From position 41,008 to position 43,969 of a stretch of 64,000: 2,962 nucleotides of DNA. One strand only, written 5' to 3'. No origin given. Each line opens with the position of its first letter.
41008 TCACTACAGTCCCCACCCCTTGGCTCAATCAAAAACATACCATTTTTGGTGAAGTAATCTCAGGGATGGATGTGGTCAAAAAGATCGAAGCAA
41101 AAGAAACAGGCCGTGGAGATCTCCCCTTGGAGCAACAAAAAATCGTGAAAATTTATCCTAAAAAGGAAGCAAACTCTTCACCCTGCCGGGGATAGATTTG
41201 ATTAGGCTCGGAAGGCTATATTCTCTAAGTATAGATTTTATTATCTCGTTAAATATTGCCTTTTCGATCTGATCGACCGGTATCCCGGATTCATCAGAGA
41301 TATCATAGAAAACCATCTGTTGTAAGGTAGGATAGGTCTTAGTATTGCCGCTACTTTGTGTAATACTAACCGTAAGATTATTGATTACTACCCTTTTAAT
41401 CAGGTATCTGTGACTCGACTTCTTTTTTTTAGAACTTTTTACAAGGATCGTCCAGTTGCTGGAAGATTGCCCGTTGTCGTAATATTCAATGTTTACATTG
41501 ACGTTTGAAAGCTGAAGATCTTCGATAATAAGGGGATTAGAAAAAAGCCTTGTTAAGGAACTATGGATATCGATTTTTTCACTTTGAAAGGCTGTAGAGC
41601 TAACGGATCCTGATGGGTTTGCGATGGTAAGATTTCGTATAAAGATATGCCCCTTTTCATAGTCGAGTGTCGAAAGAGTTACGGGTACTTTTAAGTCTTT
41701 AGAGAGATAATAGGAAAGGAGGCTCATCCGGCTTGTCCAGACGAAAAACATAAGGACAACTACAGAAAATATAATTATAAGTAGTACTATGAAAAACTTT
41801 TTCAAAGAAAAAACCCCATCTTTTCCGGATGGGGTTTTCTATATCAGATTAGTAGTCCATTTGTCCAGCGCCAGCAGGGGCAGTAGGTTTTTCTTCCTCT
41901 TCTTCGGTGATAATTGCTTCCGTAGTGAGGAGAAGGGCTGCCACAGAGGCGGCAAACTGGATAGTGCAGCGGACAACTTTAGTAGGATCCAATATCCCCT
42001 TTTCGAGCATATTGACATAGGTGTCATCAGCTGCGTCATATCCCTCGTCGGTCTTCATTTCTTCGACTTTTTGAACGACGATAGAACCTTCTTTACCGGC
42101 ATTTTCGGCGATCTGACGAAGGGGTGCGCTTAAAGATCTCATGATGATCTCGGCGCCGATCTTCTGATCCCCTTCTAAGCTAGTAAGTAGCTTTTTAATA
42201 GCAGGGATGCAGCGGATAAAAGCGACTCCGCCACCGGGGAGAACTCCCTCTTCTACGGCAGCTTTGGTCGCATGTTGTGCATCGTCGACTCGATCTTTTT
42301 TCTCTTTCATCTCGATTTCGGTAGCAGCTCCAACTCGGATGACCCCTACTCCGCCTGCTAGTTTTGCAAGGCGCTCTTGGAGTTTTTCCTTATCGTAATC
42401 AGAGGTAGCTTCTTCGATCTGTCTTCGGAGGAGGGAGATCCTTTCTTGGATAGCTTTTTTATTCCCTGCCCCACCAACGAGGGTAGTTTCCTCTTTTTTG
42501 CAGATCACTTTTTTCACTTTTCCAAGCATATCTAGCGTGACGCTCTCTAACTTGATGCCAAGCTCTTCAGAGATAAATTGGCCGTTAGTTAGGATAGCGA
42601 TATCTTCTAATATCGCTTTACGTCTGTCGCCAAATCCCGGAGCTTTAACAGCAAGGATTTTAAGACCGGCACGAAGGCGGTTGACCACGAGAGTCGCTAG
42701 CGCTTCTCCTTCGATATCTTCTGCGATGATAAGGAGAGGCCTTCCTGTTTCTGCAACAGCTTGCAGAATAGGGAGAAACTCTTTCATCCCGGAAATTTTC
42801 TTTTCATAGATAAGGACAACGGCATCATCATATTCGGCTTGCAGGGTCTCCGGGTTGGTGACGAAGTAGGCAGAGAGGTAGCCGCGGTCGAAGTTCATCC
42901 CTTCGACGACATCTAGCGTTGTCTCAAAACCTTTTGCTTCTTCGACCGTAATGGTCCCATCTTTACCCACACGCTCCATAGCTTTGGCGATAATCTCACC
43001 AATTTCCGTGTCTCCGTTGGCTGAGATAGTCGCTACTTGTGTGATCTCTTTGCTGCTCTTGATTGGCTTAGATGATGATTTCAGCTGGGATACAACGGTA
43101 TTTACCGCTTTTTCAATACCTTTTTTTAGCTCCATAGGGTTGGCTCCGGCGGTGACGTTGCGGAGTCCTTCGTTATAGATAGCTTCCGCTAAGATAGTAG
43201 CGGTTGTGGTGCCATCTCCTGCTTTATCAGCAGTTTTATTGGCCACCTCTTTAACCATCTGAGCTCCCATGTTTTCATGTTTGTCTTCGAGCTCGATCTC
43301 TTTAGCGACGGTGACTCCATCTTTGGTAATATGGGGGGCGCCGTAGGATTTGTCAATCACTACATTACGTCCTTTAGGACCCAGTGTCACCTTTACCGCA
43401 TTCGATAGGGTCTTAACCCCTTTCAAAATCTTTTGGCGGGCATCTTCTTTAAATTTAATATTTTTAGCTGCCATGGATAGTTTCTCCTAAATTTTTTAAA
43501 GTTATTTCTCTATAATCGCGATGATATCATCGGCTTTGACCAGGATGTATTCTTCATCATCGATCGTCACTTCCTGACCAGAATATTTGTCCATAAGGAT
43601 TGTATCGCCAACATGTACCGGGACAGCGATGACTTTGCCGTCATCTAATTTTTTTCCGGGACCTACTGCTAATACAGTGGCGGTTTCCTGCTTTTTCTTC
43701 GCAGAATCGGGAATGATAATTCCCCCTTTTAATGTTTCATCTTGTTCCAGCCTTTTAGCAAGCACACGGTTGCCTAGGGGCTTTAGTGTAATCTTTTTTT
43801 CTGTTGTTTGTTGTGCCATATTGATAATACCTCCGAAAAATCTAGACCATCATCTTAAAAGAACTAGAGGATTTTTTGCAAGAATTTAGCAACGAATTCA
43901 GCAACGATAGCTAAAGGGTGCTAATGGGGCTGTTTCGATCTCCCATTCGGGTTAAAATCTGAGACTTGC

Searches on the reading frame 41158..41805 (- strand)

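Call 19: search_protein_families(library=pfam, proteins=[window:41158-41805:-], max_evalue=0.0001)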
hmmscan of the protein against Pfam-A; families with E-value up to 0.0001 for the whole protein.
window:41158-41805:- (215 aa): 2 families
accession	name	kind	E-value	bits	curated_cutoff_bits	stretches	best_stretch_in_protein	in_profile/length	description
PF05359.17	DUF748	-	3.6e-07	29.1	50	1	2-147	15-160/1037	Domain of Unknown Function (DUF748)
PF05170.20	AsmA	-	2.1e-05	24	29.8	1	6-151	13-146/607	AsmA family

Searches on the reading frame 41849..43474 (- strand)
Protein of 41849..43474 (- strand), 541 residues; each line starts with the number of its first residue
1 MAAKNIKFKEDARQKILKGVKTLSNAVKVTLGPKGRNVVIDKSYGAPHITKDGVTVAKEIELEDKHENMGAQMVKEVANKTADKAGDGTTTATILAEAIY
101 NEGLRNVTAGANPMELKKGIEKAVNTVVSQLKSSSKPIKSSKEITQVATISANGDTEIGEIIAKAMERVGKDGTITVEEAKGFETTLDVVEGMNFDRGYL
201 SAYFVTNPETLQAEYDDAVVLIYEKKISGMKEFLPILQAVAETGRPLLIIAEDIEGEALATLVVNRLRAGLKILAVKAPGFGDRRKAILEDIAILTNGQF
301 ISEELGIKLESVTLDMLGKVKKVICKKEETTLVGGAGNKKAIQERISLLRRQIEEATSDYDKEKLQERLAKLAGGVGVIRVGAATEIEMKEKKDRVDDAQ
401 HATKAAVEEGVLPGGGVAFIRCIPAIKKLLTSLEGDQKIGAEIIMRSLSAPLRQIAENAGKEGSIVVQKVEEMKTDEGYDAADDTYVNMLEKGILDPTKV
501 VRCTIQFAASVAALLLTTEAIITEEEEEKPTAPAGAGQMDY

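Call 19: search_protein_families(library=pfam, proteins=[window:41849-43474:-], max_evalue=0.0001)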
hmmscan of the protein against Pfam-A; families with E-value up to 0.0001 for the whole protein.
window:41849-43474:- (541 aa): 1 family
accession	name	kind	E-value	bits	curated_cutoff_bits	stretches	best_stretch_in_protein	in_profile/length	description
PF00118.29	Cpn60_TCP1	-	4.5e-75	253.6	34.3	1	23-524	1-488/490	TCP-1/cpn60 chaperonin family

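Call 42: find_homologous_proteins(query=window:41849-43474:-, max_evalue=1e-100)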
Query window:41849-43474:- (541 aa): 8000 proteins with E <= 1e-100 among 8000 candidates; the best 120 are listed.
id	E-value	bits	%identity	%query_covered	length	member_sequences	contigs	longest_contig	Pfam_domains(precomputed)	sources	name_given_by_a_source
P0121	0.0e+0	1129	100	100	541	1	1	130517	PF00118.30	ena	-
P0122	0.0e+0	1012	88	100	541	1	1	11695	PF00118.30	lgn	-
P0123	1.9e-297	1005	87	100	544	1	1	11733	PF00118.30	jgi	jgi:chaperonin GroEL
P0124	1.5e-295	998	88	98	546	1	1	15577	PF00118.30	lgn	-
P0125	6.5e-295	996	87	100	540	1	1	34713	PF00118.30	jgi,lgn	-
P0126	1.8e-294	995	87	100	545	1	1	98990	PF00118.30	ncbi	-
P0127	1.6e-293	992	87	100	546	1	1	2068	PF00118.30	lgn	-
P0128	7.4e-293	989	86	100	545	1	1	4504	PF00118.30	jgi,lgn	-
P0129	2.9e-284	961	82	100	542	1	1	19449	PF00118.30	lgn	-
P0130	9.5e-283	956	84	100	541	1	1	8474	PF00118.30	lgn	-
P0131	1.7e-281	952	83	100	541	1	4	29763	PF00118.30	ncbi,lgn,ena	-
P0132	8.4e-281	950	82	100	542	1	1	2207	PF00118.30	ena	-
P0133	2.8e-280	948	82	100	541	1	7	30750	PF00118.30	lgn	-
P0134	2.9e-280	948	82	100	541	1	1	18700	PF00118.30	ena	-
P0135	5.8e-280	947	82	100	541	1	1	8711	PF00118.30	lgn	-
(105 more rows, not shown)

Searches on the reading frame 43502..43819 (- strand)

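Call 19: search_protein_families(library=pfam, proteins=[window:43502-43819:-], max_evalue=0.0001)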
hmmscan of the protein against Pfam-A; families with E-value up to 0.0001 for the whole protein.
window:43502-43819:- (105 aa): 1 family
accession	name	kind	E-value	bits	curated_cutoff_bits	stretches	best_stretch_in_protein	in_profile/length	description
PF00166.26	Cpn10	-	2.8e-30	104.6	21.1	1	12-103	2-93/93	Chaperonin 10 Kd subunit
